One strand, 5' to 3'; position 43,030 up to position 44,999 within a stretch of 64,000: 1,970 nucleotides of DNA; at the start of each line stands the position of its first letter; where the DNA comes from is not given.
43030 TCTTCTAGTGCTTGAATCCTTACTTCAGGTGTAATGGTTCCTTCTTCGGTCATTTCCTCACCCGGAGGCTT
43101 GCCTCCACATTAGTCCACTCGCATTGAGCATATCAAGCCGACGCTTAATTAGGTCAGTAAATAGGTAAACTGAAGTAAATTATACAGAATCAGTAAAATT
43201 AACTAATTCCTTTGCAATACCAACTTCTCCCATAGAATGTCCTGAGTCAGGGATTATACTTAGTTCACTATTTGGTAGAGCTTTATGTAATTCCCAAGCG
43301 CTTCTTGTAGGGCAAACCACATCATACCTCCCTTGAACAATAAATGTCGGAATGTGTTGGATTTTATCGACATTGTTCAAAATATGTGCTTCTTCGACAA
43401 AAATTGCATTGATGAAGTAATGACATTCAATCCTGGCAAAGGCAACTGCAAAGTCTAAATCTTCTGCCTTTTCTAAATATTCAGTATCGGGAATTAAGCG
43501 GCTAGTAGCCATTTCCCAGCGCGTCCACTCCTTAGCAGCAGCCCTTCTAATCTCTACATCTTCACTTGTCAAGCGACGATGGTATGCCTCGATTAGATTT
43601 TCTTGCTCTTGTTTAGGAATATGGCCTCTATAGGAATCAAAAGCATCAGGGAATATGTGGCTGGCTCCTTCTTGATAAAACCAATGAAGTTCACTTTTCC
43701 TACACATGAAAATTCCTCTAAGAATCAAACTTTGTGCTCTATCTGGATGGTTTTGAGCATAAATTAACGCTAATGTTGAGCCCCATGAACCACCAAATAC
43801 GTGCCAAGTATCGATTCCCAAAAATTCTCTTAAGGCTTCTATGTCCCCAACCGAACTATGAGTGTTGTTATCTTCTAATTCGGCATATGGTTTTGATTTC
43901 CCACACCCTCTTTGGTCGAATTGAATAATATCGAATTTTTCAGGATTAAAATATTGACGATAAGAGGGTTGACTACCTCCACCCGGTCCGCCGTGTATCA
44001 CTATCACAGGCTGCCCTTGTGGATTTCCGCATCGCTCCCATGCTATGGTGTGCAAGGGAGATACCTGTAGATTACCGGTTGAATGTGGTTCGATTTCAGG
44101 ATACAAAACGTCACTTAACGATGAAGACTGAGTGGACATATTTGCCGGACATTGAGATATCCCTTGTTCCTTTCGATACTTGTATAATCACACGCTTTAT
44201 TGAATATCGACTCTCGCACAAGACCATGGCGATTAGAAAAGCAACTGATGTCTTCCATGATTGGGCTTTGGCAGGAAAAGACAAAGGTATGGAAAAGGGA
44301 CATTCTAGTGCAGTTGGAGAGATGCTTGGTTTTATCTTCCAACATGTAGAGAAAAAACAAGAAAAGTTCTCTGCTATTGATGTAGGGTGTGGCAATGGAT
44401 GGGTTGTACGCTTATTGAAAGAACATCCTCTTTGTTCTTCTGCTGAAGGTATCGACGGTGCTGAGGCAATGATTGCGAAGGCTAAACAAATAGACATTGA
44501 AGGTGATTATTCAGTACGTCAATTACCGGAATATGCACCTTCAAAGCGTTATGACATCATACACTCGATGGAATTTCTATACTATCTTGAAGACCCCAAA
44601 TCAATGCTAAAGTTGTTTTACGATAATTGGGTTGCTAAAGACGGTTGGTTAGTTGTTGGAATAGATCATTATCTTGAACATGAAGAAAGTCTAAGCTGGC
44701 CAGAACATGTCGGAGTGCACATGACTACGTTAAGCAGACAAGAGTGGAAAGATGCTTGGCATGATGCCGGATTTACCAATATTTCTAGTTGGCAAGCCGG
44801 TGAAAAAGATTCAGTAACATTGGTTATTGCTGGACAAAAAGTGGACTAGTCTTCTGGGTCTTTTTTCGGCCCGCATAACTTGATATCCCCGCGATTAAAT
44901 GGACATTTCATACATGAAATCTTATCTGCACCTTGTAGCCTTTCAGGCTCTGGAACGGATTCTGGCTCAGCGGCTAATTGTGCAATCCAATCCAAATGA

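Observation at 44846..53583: Bacterial-type AddB/AddA-like helicase-nuclease operon in an archaeal chromosome, with cysteine-bracketed nuclease domains on both subunits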

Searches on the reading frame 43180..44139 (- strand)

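Call 34: search_protein_families(library=pfam, proteins=[window:43180-44139:-], max_evalue=0.001)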
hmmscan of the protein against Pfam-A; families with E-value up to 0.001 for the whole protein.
window:43180-44139:- (319 aa): 4 families
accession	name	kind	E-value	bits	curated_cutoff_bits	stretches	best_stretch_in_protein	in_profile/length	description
PF00561.26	Abhydrolase_1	-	5.1e-35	121.7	25.8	1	44-303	2-240/245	alpha/beta hydrolase fold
PF12146.15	Hydrolase_4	-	7e-12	45.6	27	1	62-302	25-233/239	Serine aminopeptidase, S33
PF12697.13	Abhydrolase_6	-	7.2e-08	33.8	26.3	1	45-303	1-206/217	Alpha/beta hydrolase family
PF08386.16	Abhydrolase_4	-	0.00014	22.4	21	1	254-303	26-75/103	TAP-like protein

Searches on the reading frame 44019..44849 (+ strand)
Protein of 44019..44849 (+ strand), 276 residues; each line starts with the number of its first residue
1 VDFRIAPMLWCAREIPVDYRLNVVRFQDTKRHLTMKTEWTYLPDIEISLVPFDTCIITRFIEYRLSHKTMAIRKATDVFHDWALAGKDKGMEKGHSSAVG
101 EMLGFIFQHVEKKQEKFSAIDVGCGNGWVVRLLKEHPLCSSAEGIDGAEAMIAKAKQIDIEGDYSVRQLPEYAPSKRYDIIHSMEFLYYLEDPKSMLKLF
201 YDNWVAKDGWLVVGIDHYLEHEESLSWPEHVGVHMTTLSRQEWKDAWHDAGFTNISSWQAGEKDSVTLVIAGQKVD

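Call 34: search_protein_families(library=pfam, proteins=[window:44019-44849:+], max_evalue=0.001)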
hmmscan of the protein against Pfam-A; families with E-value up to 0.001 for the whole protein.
window:44019-44849:+ (276 aa): 5 families
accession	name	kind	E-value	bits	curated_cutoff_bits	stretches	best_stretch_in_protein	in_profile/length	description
PF13489.12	Methyltransf_23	-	1.2e-17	64.6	27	1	113-256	20-163/164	Methyltransferase domain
PF08242.18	Methyltransf_12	-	1.2e-08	36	30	1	120-211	1-98/98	Methyltransferase domain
PF08241.18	Methyltransf_11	-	1.2e-07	32.7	21.2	1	120-211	1-93/95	Methyltransferase domain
PF13649.12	Methyltransf_25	-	4.6e-07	30.9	27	1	120-198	2-87/97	Methyltransferase domain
PF13847.12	Methyltransf_31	-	2.2e-05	24.6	27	1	118-201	6-98/145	Methyltransferase domain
